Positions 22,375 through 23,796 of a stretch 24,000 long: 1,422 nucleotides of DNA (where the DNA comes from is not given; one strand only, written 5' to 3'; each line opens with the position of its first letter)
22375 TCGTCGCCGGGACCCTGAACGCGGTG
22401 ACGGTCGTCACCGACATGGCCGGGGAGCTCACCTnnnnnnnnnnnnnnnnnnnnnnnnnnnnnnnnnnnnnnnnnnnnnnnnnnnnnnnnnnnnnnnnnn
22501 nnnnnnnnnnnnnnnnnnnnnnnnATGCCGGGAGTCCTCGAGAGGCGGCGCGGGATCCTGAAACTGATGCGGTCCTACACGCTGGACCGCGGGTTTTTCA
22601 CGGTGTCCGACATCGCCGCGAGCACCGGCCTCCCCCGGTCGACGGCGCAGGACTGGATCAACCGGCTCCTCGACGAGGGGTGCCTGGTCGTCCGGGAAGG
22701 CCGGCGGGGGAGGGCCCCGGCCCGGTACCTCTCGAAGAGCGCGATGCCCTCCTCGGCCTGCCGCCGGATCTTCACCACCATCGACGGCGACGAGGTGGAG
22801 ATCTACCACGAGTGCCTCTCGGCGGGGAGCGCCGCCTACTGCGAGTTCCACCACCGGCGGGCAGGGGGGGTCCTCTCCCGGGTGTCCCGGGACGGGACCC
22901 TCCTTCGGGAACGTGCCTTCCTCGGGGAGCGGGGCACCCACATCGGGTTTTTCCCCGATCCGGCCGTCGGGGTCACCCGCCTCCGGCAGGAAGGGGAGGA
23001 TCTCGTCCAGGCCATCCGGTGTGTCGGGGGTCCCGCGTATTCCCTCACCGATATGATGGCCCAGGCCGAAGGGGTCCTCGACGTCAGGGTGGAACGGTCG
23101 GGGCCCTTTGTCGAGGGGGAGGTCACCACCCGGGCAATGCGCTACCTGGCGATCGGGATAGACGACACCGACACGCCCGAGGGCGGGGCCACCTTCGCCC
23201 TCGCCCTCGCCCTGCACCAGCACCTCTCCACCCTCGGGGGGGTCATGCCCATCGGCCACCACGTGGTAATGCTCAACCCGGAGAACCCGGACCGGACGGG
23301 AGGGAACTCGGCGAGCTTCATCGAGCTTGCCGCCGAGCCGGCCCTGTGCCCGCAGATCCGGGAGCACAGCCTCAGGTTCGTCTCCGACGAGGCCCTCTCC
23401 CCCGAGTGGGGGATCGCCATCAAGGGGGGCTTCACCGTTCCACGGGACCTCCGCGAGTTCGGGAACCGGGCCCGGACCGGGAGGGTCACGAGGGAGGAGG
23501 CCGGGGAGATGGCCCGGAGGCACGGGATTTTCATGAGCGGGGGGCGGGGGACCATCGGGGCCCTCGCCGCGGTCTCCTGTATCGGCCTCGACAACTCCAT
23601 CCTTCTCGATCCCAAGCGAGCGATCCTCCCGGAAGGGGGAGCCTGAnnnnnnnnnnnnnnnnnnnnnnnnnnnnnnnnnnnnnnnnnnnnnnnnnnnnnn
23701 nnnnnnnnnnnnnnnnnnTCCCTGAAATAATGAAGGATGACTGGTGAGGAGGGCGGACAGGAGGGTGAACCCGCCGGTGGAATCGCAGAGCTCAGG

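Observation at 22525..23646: wHTH protein whose C-terminal half looks like an isolated TiaS kinase (TCKD) domain, in an operon with ACT-hom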

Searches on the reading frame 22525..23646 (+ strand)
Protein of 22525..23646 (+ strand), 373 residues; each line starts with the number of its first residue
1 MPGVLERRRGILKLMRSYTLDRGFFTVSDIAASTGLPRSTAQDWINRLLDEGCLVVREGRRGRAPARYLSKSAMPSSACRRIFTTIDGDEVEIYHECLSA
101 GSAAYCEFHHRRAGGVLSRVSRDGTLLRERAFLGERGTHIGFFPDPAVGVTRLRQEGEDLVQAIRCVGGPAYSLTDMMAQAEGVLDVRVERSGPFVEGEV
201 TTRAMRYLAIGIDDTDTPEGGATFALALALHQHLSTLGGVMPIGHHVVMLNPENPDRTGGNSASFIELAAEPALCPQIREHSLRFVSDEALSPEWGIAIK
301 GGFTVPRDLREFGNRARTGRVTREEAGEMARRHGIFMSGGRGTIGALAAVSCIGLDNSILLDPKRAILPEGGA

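Call 5: search_protein_families(library=pfam, proteins=[window:22525-23646:+], max_evalue=1)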
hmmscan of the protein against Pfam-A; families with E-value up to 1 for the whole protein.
window:22525-23646:+ (373 aa): 18 families
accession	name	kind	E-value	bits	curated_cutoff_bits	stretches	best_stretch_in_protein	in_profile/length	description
PF22641.2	TiaS_TCKD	-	5.2e-07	30.2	27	1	210-269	2-60/156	TiaS TCKD domain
PF01978.25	TrmB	-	0.00012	22.3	25.6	1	22-68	20-62/68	Sugar-specific transcriptional regulator TrmB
PF13551.12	HTH_29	-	0.00022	21.7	28.1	1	26-70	14-59/64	Winged helix-turn helix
PF13338.12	AbiEi_4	-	0.0003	21.3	25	1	22-52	11-36/49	Transcriptional regulator, AbiEi antitoxin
PF12802.13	MarR_2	-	0.00047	20.7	27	1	24-62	18-59/61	MarR family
PF09339.16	HTH_IclR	-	0.0008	19.6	22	1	26-54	20-48/52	IclR helix-turn-helix domain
PF13384.12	HTH_23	-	0.00099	19.3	24.6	1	25-52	18-45/50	Homeodomain-like domain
PF13518.12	HTH_28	-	0.0012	19.3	25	1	22-58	11-48/52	Helix-turn-helix domain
PF06224.18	AlkZ-like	-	0.0012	19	25.9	1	10-76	170-237/329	DNA glycosylase AlkZ-like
PF09904.15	HTH_43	-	0.0013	19.1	27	1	13-53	9-49/89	Winged helix-turn helix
PF22168.2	DIP2311-like_C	-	0.06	14.1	27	1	25-55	20-50/63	Transcriptional regulator DIP2311-like, C-terminal domain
PF13730.12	HTH_36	-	0.081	13.2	25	1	12-49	12-50/55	Helix-turn-helix domain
PF13412.12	HTH_24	-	0.12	12.4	21.9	1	26-53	19-46/48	Winged helix-turn-helix DNA-binding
PF01022.26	HTH_5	-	0.13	12.6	22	1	7-52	3-43/47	Bacterial regulatory protein, arsR family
PF21984.2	DnaD_N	-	0.14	12.8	27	1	11-59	22-70/101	DnaD N-terminal domain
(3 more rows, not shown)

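Call 6: search_protein_families(library=ncbifam, proteins=[window:22525-23646:+], max_evalue=1)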
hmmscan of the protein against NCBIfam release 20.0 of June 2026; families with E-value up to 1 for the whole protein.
window:22525-23646:+ (373 aa): 4 families
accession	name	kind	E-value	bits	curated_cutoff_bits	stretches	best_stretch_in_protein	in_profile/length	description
TIGR03280.1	methan_mark_11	hypoth_equivalog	1.4e-29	103.1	255.8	1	81-353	4-283/292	methanogenesis marker protein 11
NF040849.1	tRNAmod_TiaS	equivalog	1.7e-13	49.9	600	1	208-351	3-151/422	tRNA(Ile2) 2-agmatinylcytidine synthetase TiaS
NF033545.0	transpos_IS630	equivalog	0.082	12.3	100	1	26-68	14-56/299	IS630 family transposase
TIGR02431.1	pcaR_pcaU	subfamily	0.16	11.2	284.75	1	12-52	12-52/248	beta-ketoadipate pathway transcriptional regulators, PcaR/PcaU/PobR family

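Call 9: search_solved_structures(query=window:22525-23646:+, max_evalue=10, show_alignments=2)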
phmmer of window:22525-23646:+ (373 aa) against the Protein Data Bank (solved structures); distinct sequences matched with E-value up to 10: 9.
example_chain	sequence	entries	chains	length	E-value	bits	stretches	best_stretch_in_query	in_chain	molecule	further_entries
3u02_A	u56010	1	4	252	2.4e-11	46.7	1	208-351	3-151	Putative transcription-associated protein TFIIS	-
3au7_A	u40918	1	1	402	0.00028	23.4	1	208-352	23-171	Putative uncharacterized protein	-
3amt_A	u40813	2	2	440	0.00034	23.1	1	208-352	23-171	Putative uncharacterized protein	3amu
4rvz_Z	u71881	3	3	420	0.00063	22.3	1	209-352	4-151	tRNA(Ile2) 2-agmatinylcytidine synthetase TiaS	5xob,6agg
7fby_A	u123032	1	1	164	0.5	12.7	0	9-54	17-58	Transcriptional regulatory protein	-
4o5v_A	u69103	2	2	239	0.85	11.9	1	10-52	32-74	Iron-dependent transcription repressor related protein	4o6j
6uv7_A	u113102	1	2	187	2.2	10.6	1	231-270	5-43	Alr1298 protein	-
6uvi_A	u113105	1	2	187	2.2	10.6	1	231-270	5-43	Alr1298 protein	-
9w4v_A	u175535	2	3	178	7.3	8.9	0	9-54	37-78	Uncharacterized HTH-type transcriptional regulator PH0140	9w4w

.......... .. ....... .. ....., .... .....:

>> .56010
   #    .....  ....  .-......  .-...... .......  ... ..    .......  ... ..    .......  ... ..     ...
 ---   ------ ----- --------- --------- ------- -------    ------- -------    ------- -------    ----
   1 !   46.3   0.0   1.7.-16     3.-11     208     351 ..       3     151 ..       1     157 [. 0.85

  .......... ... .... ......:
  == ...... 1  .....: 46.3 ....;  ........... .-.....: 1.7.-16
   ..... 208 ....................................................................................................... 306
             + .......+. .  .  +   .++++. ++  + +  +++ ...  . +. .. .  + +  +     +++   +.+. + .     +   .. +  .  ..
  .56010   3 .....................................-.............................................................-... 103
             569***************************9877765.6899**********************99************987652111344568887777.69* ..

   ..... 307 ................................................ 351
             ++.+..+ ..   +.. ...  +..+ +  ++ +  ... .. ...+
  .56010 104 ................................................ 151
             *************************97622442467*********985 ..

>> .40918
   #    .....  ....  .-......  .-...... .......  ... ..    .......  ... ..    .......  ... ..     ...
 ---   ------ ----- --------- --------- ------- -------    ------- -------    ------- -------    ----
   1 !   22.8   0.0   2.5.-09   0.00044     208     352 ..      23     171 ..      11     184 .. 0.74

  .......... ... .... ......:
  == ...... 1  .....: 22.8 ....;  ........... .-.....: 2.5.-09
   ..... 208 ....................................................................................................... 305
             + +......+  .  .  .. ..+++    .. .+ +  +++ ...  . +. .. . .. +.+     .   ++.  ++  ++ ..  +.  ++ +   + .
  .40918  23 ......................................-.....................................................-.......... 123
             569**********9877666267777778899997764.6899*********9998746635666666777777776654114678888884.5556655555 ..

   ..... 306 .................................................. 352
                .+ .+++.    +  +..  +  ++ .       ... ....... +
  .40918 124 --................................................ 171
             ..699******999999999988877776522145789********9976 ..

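Call 10: find_homologous_proteins(query=window:22525-23646:+, max_evalue=0.001)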
Query window:22525-23646:+ (373 aa): 749 proteins with E <= 0.001 among 8000 candidates; the best 120 are listed.
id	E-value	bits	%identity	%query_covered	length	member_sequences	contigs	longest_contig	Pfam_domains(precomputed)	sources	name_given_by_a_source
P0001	1.1e-246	836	100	100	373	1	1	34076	PF22641.3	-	-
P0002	1.3e-217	740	89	99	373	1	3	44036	PF22641.3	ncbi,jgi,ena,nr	ncbi:MAG TPA: sugar-specific transcriptional regulator TrmB [Methanomicrobiales archaeon]|jgi:hypoth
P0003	1.6e-215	733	88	100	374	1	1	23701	PF22641.3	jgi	jgi:hypothetical protein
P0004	6.9e-215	731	88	100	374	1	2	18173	PF22641.3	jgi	jgi:hypothetical protein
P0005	3.4e-214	729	87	99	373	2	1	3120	PF22641.3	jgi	jgi:hypothetical protein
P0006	1.3e-212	724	86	100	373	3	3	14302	PF22641.3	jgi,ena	-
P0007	6.1e-212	722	87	99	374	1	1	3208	PF22641.3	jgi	jgi:hypothetical protein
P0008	4.2e-209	712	86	100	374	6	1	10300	PF22641.3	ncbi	-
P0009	1.8e-208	710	85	100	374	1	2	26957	PF13551.13,PF13518.13,PF22641.3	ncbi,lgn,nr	ncbi:MAG TPA: helix-turn-helix domain-containing protein [Methanomicrobiales archaeon]|nr:helix-turn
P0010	4.9e-208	709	85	100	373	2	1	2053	PF22641.3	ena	-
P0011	7.2e-208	708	88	99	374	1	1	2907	PF22641.3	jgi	jgi:hypothetical protein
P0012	3.0e-207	706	86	99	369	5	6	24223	PF13384.13,PF01978.26,PF22641.3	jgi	jgi:hypothetical protein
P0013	3.7e-207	706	85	100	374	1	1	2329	PF22641.3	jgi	jgi:hypothetical protein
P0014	4.3e-207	706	86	99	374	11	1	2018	PF22641.3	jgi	jgi:hypothetical protein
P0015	1.0e-206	704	85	100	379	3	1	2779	PF22641.3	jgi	-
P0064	1.9e-141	490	62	98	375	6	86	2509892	PF01978.26,PF22641.3,PF09339.17,PF12802.14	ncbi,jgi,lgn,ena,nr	ncbi:MAG TPA: helix-turn-helix domain-containing protein [Candidatus Methanoculleus thermohydrogenot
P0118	4.8e-138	478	62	98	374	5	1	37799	PF01978.26,PF22641.3,PF09339.17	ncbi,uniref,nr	ncbi:methanogenesis imperfect marker protein 11 [Methanoculleus chikugoensis]|uniref:Methanogenesis 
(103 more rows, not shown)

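Call 21: find_encoding_contigs(protein=P0064, flank=10000, max_places=3)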
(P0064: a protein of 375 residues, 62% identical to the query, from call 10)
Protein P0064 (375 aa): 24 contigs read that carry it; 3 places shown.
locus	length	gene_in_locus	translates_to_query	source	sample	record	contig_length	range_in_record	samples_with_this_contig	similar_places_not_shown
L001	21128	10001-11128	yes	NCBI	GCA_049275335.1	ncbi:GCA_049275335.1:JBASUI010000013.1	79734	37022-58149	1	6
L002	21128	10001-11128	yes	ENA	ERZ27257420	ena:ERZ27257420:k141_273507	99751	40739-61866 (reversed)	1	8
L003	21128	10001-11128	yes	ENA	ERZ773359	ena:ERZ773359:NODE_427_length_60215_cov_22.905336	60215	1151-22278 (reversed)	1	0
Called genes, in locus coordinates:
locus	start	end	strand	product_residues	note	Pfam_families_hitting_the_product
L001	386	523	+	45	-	-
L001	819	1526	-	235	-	PF01917:Flagellin_arch-type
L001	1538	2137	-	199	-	PF01917:Flagellin_arch-type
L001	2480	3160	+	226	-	-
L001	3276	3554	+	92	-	PF13366:PDDEXK_3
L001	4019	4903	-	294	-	PF00491:Arginase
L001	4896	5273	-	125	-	PF21485:IF5A-like_N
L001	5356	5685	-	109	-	PF07282:Cas12f1-like_TNB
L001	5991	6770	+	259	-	PF00459:Inositol_P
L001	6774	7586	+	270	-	PF01513:NAD_kinase, PF20143:NAD_kinase_C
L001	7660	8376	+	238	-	PF02596:DUF169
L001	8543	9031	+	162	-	PF26798:ACT_10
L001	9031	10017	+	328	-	PF03447:NAD_binding_3, PF00742:Homoserine_dh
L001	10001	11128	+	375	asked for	PF01978:TrmB (weak), PF09339:HTH_IclR (faint), PF12802:MarR_2 (faint), PF22641:TiaS_TCKD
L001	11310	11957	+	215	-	PF10050:DUF2284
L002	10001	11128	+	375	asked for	PF01978:TrmB (weak), PF09339:HTH_IclR (faint), PF12802:MarR_2 (faint), PF22641:TiaS_TCKD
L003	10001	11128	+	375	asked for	PF01978:TrmB (weak), PF09339:HTH_IclR (faint), PF12802:MarR_2 (faint), PF22641:TiaS_TCKD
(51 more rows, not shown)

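Call 43: predict_structure(alignment_id=A2)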
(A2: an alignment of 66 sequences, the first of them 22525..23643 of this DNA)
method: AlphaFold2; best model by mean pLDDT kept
length: 373 residues; sequences in the alignment: 66
mean_pLDDT: 92.2   pTM: 0.78
mean pLDDT of the five models: 92.2, 91.2, 91.1, 90.6, 89.2
residues with pLDDT >= 90: 289; 70-90: 69; 50-70: 10; < 50: 5
segments of 3 or more residues with pLDDT < 50: 371-373
pLDDT, mean of each block of 10 residues (from residue 1): 75 86 90 95 93 86 87 68 97 95 96 96 96 96 97 98 95 86 95 95 98 85 94 97 97 78 97 98 97 96 97 95 98 98 98 95 85 42
secondary structure, 60 per line:
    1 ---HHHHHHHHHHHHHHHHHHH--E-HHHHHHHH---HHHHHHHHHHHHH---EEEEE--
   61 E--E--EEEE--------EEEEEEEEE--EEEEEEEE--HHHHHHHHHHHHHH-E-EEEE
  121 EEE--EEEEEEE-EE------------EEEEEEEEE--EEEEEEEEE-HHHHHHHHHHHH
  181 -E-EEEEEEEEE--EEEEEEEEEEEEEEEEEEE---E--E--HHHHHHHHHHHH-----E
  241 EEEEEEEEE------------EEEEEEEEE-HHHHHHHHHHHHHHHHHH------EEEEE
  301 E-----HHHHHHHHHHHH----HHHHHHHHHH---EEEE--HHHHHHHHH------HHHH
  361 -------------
elements in order: H4-22 H27-34 H38-50 E54-58 E67-70 E79-87 E90-97 H100-113 E117-123 E126-132 E148-156 E159-167 H169-180 E184-192 E195-213 H223-234 E240-249 E262-270 H272-289 E296-301 H307-318 H323-332 E336-339 H342-350 H357-360

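Call 47: fold_search(model_id=the predicted structure, library=pdb)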
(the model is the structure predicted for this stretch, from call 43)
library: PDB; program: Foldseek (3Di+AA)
matches with E <= 10: 1779; with E <= 0.001: 10
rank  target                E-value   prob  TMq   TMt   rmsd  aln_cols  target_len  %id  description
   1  3u02_A                5.0e-10  1.00  0.34  0.51   2.8       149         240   32  Crystal Structure of the tRNA modifier TiaS from Pyrococcus furiosus, Northeast Structural Genomics Consortium Target  (released 2011-11-02)
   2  3u02_B                8.0e-10  1.00  0.33  0.49   3.1       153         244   29  Crystal Structure of the tRNA modifier TiaS from Pyrococcus furiosus, Northeast Structural Genomics Consortium Target  (released 2011-11-02)
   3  4rvz                  4.1e-09  1.00  0.35  0.31   2.9       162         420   25  Crystal structure of tRNA fluorescent labeling enzyme (released 2015-03-11)
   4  3amt_A                4.6e-09  1.00  0.35  0.32   3.0       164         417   26  Crystal structure of the TiaS-tRNA(Ile2)-ATP complex (released 2011-10-19)
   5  3amu_A                6.7e-09  1.00  0.35  0.32   2.6       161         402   24  Crystal structure of the TiaS-tRNA(Ile2)-AMPCPP-agmatine complex (released 2011-10-19)
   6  5xob                  1.6e-08  1.00  0.36  0.32   2.5       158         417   24  Crystal structure of apo TiaS (tRNAIle2 agmatidine synthetase) (released 2018-08-29)
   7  3u02_C                4.1e-08  1.00  0.31  0.50   2.6       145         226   27  Crystal Structure of the tRNA modifier TiaS from Pyrococcus furiosus, Northeast Structural Genomics Consortium Target  (released 2011-11-02)
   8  3u02_D                5.2e-08  1.00  0.31  0.51   1.8       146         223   27  Crystal Structure of the tRNA modifier TiaS from Pyrococcus furiosus, Northeast Structural Genomics Consortium Target  (released 2011-11-02)
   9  3au7                  6.9e-06  1.00  0.29  0.31   3.2       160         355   21  Crystal structure of the ZRD-deleted mutant of TiaS in complex with agmatine (released 2011-10-19)
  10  2nyi_B                8.2e-04  0.99  0.19  0.37  11.3       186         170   12  Crystal Structure of an Unknown Protein from Galdieria sulphuraria (released 2006-12-12)
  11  4ija_A                1.9e-03  1.00  0.16  0.17   6.1        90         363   13  Structure of S. aureus methicillin resistance factor MecR2 (released 2013-06-12)
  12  2nyi_A                2.9e-03  0.97  0.19  0.37  11.4       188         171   12  Crystal Structure of an Unknown Protein from Galdieria sulphuraria (released 2006-12-12)
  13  3k2z_B                4.4e-03  0.84  0.16  0.29  15.3       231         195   16  Crystal structure of a LexA protein from Thermotoga maritima (released 2010-10-06)
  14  1zao                  4.7e-03  0.99  0.17  0.22   9.5       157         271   10  Crystal Structure of A.fulgidus Rio2 Kinase Complexed With ATP and Manganese Ions (released 2005-06-21)
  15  1zar                  4.7e-03  0.99  0.16  0.22  10.3       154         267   12  Crystal Structure of A.fulgidus Rio2 Kinase Complexed With ADP and Manganese Ions (released 2005-06-21)
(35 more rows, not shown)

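Call 52: find_related_loci(query=A3, collection=genome_contigs, flank=6000)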
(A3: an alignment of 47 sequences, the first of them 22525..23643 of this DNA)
Query A3 (373 aa) in genome_contigs; peptide patterns used: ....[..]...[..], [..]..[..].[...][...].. (x = any residue, [..] = any of these).
346 stretches matched a pattern; 309 encode a relative of the query (tblastn E <= 1e-3); the best 80 are kept; 80 distinct loci.
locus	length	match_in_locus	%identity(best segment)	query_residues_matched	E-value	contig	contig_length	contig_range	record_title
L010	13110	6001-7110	89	1-370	0e+0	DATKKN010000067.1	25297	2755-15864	MAG TPA_asm: Methanomicrobiales archaeon isolate SMAG_U14658 k141_2563305, whole genome shotgun sequence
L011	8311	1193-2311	86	1-373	0e+0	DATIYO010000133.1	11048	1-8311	MAG TPA_asm: Methanomicrobiales archaeon isolate SMAG_U15277 k141_3044121, whole genome shotgun sequence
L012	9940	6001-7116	85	1-372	0e+0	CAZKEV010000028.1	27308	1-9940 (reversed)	MAG TPA_asm: uncultured Methanomicrobiales archaeon isolate binchicken_co376_199 genome assembly, contig: NODE_1489_leng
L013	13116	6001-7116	84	1-372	0e+0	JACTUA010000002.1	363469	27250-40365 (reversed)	MAG: Methanomicrobiales archaeon isolate SPRUCE.2016.29.metabat2.69 SPRUCE.2016.29_scaffold_7, whole genome shotgun sequ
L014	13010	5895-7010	85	1-372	0e+0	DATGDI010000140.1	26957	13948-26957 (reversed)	MAG TPA_asm: Methanomicrobiales archaeon isolate SMAG_U9670 k141_188518, whole genome shotgun sequence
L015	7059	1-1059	84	16-368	0e+0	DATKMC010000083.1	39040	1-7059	MAG TPA_asm: Methanomicrobiales archaeon isolate SMAG_U14701 k141_1119365, whole genome shotgun sequence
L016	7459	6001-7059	84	17-369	0e+0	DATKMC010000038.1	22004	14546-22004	MAG TPA_asm: Methanomicrobiales archaeon isolate SMAG_U14701 k141_3514200, whole genome shotgun sequence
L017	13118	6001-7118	84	1-373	0e+0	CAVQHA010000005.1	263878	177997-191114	MAG: uncultured Methanomicrobiales archaeon isolate MFD04492.bin.2.72 genome assembly, contig: contig_31509, whole genom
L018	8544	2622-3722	65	1-367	2e-159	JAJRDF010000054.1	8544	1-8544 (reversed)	MAG: Methanomicrobiales archaeon isolate OWC_0083 OWC_0083_scaffold_5164, whole genome shotgun sequence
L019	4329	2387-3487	66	1-367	1e-163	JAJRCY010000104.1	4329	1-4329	MAG: Methanomicrobiales archaeon isolate OWC_0076 OWC_0076_scaffold36568, whole genome shotgun sequence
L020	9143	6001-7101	66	1-367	1e-157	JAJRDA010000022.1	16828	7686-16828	MAG: Methanomicrobiales archaeon isolate OWC_0078 OWC_0078_scaffold02483, whole genome shotgun sequence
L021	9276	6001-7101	62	1-367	9e-152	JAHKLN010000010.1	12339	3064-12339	MAG: Methanomicrobiaceae archaeon isolate MAG 284 R1_Bin_00304_1_000000000101, whole genome shotgun sequence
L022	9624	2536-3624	63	1-363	9e-146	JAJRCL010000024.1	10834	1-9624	MAG: Methanomicrobiales archaeon isolate OWC_0063 OWC_0063_k121_1101059, whole genome shotgun sequence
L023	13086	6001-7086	58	1-362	4e-145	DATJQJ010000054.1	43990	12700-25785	MAG TPA_asm: Methanoregulaceae archaeon isolate SMAG_U14937 k141_3235977, whole genome shotgun sequence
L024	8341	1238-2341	61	1-367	5e-145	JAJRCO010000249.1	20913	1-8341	MAG: Methanomicrobiales archaeon isolate OWC_0066 OWC_0066_k121_17350295, whole genome shotgun sequence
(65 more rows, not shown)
